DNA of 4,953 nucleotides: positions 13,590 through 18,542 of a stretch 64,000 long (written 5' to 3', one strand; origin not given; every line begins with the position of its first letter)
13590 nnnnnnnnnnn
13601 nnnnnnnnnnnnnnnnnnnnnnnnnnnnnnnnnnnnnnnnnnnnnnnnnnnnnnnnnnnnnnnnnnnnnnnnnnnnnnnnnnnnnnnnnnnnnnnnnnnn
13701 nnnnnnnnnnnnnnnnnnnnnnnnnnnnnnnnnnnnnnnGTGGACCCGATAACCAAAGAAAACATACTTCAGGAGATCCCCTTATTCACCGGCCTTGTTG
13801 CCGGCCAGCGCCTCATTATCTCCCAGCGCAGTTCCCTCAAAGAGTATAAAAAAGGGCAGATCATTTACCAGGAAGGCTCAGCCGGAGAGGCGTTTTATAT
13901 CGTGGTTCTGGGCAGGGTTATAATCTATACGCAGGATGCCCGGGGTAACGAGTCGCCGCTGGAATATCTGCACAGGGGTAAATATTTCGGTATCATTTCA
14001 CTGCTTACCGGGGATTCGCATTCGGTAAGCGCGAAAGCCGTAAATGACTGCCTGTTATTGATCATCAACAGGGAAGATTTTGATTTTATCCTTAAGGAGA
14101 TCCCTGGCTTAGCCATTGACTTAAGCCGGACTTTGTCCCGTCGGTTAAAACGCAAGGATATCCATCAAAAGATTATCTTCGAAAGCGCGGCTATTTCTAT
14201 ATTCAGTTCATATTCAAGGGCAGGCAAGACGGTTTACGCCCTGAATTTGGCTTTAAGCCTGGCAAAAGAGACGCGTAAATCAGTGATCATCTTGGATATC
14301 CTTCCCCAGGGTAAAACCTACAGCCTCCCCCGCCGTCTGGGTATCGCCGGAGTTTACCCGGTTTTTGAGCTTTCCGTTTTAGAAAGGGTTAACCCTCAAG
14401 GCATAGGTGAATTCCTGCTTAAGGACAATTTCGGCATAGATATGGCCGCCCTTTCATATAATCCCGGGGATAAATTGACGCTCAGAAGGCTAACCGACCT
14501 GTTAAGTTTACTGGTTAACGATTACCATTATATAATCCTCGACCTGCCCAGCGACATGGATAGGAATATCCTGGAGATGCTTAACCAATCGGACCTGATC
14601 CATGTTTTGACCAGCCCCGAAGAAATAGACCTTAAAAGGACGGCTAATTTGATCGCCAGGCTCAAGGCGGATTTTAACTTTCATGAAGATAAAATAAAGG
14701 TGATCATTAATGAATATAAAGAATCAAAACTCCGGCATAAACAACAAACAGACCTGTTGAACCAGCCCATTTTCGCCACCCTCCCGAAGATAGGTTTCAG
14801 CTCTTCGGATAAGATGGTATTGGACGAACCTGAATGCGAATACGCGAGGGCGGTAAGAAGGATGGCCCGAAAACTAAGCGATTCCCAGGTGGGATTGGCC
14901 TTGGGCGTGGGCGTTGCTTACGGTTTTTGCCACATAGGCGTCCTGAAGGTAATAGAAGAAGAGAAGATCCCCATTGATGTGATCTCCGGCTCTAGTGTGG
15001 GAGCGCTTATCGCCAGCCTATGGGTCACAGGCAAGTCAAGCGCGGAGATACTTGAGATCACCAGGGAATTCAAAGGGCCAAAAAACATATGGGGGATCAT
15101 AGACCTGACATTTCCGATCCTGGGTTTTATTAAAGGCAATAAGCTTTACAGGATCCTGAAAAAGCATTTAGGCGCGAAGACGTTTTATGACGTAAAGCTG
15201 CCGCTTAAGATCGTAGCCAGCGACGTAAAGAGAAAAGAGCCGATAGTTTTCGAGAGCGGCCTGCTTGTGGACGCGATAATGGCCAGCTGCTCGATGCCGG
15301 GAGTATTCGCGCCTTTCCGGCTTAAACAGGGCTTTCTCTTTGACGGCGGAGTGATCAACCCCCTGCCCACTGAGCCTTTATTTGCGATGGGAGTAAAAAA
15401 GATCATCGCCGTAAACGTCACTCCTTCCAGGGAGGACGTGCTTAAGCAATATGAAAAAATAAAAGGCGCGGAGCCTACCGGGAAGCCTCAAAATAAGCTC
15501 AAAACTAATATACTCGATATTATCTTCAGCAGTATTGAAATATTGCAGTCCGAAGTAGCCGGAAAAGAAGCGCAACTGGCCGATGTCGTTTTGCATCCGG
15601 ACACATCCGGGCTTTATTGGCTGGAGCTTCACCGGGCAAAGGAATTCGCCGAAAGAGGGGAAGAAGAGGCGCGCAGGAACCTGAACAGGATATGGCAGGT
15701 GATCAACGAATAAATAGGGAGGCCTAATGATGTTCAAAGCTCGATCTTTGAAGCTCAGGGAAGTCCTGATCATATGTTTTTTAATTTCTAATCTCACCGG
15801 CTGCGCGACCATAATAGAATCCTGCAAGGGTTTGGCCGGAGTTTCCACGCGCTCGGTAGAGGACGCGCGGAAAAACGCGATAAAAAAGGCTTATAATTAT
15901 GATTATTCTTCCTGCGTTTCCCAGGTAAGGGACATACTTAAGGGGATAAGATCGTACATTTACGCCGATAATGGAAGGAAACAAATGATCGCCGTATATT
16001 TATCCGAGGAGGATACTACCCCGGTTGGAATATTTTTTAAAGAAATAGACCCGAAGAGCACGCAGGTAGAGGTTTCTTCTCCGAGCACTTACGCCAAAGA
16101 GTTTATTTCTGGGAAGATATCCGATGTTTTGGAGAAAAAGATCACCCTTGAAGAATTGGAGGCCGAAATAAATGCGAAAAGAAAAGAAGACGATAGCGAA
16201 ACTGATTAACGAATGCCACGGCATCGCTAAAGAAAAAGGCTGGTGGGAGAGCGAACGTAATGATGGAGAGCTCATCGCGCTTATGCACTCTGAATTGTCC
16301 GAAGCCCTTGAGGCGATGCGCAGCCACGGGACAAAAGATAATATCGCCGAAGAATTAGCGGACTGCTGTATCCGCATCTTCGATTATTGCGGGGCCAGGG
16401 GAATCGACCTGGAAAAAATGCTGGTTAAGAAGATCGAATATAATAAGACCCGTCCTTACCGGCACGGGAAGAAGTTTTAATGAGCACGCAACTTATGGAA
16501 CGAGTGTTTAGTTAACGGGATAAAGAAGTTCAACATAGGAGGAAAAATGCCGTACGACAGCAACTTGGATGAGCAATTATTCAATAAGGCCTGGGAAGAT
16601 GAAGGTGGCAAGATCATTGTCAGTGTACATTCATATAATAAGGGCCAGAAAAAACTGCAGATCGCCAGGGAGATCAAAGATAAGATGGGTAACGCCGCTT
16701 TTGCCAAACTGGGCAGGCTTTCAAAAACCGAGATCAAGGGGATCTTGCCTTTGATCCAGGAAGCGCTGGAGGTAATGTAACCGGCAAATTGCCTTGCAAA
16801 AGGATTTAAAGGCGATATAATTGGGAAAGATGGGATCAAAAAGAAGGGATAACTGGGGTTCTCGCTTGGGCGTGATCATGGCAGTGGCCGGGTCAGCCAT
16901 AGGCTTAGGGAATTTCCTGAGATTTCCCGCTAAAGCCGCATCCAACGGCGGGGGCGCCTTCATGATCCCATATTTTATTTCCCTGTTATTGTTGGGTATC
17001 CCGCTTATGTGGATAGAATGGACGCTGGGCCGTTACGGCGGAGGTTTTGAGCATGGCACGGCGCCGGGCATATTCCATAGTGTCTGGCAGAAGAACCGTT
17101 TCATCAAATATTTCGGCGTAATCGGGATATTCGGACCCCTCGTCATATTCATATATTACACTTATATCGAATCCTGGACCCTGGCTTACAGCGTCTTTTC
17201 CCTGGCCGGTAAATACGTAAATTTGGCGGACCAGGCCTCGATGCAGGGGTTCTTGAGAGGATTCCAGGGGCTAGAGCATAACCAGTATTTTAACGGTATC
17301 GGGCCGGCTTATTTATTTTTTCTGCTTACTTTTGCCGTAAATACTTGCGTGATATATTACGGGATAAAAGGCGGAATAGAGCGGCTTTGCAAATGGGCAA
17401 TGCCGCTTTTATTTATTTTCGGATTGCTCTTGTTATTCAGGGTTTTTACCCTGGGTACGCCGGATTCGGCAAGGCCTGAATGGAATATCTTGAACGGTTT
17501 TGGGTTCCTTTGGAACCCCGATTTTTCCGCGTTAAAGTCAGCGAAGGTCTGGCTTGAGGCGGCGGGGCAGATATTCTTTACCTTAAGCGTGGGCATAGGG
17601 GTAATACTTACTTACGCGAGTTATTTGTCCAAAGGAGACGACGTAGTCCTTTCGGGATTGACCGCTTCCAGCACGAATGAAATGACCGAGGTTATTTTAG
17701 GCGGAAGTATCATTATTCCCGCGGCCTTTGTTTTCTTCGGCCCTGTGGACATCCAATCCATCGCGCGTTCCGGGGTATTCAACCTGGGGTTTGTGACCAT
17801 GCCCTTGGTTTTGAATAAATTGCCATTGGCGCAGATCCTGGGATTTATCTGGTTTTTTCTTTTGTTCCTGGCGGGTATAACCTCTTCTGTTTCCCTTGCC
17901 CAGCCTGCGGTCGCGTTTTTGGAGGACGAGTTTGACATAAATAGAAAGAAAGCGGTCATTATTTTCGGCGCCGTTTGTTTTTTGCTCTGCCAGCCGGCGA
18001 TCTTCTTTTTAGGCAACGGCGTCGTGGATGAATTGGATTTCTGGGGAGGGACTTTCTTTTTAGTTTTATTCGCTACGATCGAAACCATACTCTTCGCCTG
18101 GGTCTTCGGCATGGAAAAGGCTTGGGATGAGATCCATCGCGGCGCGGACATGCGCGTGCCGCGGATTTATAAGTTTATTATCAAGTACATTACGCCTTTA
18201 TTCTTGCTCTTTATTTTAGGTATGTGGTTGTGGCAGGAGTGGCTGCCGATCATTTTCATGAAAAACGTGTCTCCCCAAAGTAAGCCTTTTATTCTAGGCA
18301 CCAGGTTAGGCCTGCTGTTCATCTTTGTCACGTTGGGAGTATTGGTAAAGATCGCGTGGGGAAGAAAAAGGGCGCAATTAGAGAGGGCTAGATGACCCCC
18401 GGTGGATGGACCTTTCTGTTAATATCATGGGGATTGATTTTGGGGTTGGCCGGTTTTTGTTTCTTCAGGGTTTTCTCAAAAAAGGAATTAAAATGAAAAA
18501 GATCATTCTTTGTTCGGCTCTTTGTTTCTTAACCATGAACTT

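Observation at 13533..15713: c-di-GMP riboswitch gating a cyclic-nucleotide-binding / ParA-like / patatin phospholipase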

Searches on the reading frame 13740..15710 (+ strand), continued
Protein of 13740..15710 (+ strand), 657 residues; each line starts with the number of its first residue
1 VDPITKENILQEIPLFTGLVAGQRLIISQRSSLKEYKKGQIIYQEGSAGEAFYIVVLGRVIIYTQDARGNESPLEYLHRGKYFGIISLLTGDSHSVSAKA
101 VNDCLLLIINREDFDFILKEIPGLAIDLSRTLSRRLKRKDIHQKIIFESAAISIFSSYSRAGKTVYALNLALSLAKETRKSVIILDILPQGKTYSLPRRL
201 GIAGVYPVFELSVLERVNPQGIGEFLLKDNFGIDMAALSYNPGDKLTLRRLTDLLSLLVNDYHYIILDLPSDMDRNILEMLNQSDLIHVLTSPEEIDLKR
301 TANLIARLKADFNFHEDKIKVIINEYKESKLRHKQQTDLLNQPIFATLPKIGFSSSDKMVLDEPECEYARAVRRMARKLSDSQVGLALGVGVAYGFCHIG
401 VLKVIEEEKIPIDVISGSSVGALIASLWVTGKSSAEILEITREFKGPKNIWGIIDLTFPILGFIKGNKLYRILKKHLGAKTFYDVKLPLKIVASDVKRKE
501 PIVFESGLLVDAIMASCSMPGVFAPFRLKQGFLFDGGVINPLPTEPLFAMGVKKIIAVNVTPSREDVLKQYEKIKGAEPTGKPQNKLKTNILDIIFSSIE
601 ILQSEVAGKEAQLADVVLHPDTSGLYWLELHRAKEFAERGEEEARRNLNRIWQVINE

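Call 58: fold_search(model_id=the predicted structure, library=pdb)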
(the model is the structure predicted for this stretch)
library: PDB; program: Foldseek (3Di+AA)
matches with E <= 10: 1730; with E <= 0.001: 811
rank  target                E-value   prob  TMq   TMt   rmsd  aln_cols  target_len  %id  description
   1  4ev0_D                2.3e-11  1.00  0.19  0.56   7.8       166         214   29  Crystal Structure of Thermus thermophilus Catabolite Activator Protein (released 2012-06-20)
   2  4ev0_A                3.4e-11  1.00  0.19  0.56   7.8       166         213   29  Crystal Structure of Thermus thermophilus Catabolite Activator Protein (released 2012-06-20)
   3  3ea0_B                4.1e-10  1.00  0.29  0.73   4.5       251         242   18  Crystal Structure of ParA Family ATPase from Chlorobium tepidum TLS (released 2008-09-23)
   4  3ea0_A                5.6e-10  1.00  0.29  0.72   4.3       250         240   18  Crystal Structure of ParA Family ATPase from Chlorobium tepidum TLS (released 2008-09-23)
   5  5k8s_A                6.9e-10  1.00  0.17  0.72   2.4       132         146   24  cAMP bound PfPKA-R (297-441) (released 2016-10-12)
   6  3j4q_B                7.2e-10  1.00  0.17  0.29   2.8       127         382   28  Pseudo-atomic model of the AKAP18-PKA complex in a bent conformation derived from electron microscopy (released 2013-11-13)
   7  2qvs_B                8.4e-10  1.00  0.17  0.36   2.8       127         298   27  Crystal Structure of Type IIa Holoenzyme of cAMP-dependent Protein Kinase (released 2007-10-23)
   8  5k8s_B                8.9e-10  1.00  0.18  0.73   2.2       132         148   24  cAMP bound PfPKA-R (297-441) (released 2016-10-12)
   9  2pqq_A                8.9e-10  1.00  0.18  0.70   4.6       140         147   24  Structural Genomics, the crystal structure of the N-terminal domain of a transcriptional regulator from Streptomyces c (released 2007-06-05)
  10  6h4g_A                1.1e-09  1.00  0.18  0.43   2.0       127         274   26  Regulatory subunit of a cAMP-independent protein kinase A from Trypanosoma brucei: E311A, T318R, V319A mutant bound to (released 2019-08-14)
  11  3h3z_B                1.3e-09  1.00  0.18  0.48   4.4       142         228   19  Crystal structure of a putative cyclic nucleotide binding protein (spoa0323) from ruegeria pomeroyi dss-3 at 2.35 A re (released 2009-05-05)
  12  4a2u_H                1.3e-09  1.00  0.20  0.56  10.9       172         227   20  CRP(CAP) from Myco. Tuberculosis, with cAMP (released 2012-10-10)
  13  4byy_A                1.5e-09  1.00  0.20  0.53  10.9       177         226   20  Apo GlxR (released 2014-07-30)
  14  6hq4_A                1.9e-09  1.00  0.15  0.24  24.4       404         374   18  Structure of EAL enzyme Bd1971 - cAMP bound form (released 2019-07-31)
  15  6flo_B                2.2e-09  1.00  0.18  0.43   2.3       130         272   26  Regulatory subunit of a cAMP-independent protein kinase A from Trypanosoma brucei at 2.1 Angstrom resolution (released 2019-08-14)
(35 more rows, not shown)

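Call 59: find_encoding_contigs(protein=P0049, flank=2500, max_places=2)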
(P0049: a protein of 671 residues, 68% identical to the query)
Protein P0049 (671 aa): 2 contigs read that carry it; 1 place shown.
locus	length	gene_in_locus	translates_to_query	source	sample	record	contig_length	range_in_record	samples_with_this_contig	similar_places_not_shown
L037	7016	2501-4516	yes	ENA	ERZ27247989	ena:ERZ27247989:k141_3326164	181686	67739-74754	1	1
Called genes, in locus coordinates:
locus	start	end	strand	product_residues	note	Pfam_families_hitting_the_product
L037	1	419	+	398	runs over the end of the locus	PF05977:MFS_3, PF07690:MFS_1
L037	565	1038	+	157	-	PF01471:PG_binding_1, PF09374:PG_binding_3 (faint)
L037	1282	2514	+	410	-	PF00232:Glyco_hydro_1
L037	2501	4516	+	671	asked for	PF00027:cNMP_binding, PF01656:CbiA (weak), PF01734:Patatin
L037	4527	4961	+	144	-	PF12092:DUF3568 (weak)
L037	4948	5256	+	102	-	-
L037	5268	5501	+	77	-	-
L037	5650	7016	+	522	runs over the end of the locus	PF00209:SNF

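Call 60: find_encoding_contigs(protein=P0081, flank=2500, max_places=2)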
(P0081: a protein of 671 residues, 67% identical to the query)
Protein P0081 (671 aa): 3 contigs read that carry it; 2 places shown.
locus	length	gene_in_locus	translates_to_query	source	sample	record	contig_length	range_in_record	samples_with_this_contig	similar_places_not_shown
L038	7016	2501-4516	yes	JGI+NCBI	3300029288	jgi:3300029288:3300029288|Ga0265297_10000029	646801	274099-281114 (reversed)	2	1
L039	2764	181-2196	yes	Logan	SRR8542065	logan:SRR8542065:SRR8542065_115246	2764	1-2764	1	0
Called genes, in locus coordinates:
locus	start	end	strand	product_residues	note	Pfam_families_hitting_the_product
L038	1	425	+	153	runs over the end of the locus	PF09424:YqeY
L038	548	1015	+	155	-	PF01471:PG_binding_1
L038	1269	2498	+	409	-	PF00232:Glyco_hydro_1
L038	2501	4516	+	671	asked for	PF00027:cNMP_binding, PF01656:CbiA (weak), PF01734:Patatin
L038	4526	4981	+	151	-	-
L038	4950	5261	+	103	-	-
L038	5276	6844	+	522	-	PF00209:SNF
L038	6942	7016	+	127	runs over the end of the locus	PF12092:DUF3568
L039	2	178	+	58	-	?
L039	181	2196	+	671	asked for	PF00027:cNMP_binding, PF01656:CbiA (weak), PF01734:Patatin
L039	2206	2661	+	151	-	-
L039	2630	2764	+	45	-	?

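Call 61: find_encoding_contigs(protein=P0083, flank=2500, max_places=2)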
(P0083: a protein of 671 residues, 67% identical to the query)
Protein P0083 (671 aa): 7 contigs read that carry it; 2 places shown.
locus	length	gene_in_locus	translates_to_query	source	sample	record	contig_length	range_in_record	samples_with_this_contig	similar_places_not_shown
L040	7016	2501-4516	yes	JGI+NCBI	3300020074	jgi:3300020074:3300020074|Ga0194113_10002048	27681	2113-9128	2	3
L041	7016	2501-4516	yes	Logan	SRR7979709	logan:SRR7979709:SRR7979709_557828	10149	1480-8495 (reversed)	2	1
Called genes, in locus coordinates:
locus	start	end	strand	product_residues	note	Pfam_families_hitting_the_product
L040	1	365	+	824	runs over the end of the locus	?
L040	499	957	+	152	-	PF01471:PG_binding_1, PF09374:PG_binding_3 (faint)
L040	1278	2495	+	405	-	PF00232:Glyco_hydro_1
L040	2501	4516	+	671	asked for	PF00027:cNMP_binding, PF01656:CbiA (weak), PF01734:Patatin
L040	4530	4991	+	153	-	-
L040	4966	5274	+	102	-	-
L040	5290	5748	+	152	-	PF01750:HycI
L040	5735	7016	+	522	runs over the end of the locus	PF00209:SNF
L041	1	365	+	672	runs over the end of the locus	?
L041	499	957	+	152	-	PF01471:PG_binding_1, PF09374:PG_binding_3 (faint)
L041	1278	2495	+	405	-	PF00232:Glyco_hydro_1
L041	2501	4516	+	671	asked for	PF00027:cNMP_binding, PF01656:CbiA (weak), PF01734:Patatin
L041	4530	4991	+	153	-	-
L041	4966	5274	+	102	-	-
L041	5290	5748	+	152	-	PF01750:HycI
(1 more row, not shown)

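Call 62: find_encoding_contigs(protein=P0092, flank=2500, max_places=2)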
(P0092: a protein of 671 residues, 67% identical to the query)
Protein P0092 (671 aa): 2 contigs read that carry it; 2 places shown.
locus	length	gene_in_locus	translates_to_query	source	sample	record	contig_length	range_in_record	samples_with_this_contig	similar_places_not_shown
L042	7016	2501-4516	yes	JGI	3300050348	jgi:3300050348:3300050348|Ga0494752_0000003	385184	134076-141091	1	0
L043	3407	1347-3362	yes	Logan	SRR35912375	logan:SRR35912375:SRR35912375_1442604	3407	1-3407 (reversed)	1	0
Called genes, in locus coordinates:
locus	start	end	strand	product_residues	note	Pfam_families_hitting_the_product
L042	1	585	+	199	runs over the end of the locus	PF12797:Fer4_2 (weak), PF00037:Fer4 (weak), PF13237:Fer4_10, PF13459:Fer4_15 (faint), PF14697:Fer4_21, PF12838:Fer4_7, PF13187:Fer4_9 (weak)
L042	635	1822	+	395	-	PF05977:MFS_3, PF07690:MFS_1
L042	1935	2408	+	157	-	PF01471:PG_binding_1, PF09374:PG_binding_3 (faint)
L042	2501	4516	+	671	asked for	PF00027:cNMP_binding, PF01734:Patatin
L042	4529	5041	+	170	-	-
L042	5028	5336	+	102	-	-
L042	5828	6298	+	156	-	PF01750:HycI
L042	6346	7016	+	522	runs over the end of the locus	PF00209:SNF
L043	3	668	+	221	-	?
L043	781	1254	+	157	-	PF01471:PG_binding_1, PF09374:PG_binding_3 (faint)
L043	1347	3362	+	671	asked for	PF00027:cNMP_binding, PF01734:Patatin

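Call 71: search_protein_families(library=padloc, proteins=[window:13740-15710:+], max_evalue=0.01)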
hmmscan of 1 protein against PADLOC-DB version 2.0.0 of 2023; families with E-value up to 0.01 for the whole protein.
window:13740-15710:+ (657 aa): 6 families
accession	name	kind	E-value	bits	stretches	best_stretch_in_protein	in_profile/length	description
PDLC00758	Effector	-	1.1e-09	36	1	412-539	41-184/331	Phospholipase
PDLC00755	Effector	-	9.4e-09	32.8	1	386-506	14-131/311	Phospholipase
PDLC00731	Effector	-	1.6e-07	28.6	1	28-159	37-164/306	TIR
PDLC00757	Effector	-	4.1e-06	24.4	1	412-540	44-190/331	Phospholipase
PDLC00732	Effector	-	3.5e-05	20.9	1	26-157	31-158/301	TIR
PDLC02371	PycTIR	-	0.0002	18.8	1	27-157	33-159/288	-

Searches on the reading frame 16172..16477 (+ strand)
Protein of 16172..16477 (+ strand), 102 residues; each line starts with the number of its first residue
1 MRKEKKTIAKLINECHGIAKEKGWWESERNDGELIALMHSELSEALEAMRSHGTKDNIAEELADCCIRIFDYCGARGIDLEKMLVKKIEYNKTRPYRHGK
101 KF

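Call 16: search_protein_families(library=pfam, proteins=[window:16172-16477:+], max_evalue=0.001)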
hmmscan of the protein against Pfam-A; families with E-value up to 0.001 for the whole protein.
window:16172-16477:+ (102 aa): 1 family
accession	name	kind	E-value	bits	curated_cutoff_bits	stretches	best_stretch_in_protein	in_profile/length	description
PF03819.22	MazG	-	0.00029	21.5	22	1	34-89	6-64/74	MazG nucleotide pyrophosphohydrolase domain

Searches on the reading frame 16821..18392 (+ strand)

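Call 16: search_protein_families(library=pfam, proteins=[window:16821-18392:+], max_evalue=0.001)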
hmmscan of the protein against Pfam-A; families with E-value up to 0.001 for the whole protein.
window:16821-18392:+ (524 aa): 1 family
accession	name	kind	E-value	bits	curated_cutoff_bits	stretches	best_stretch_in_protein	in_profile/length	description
PF00209.24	SNF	-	1.5e-57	195.9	27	2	141-472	156-483/524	Sodium:neurotransmitter symporter family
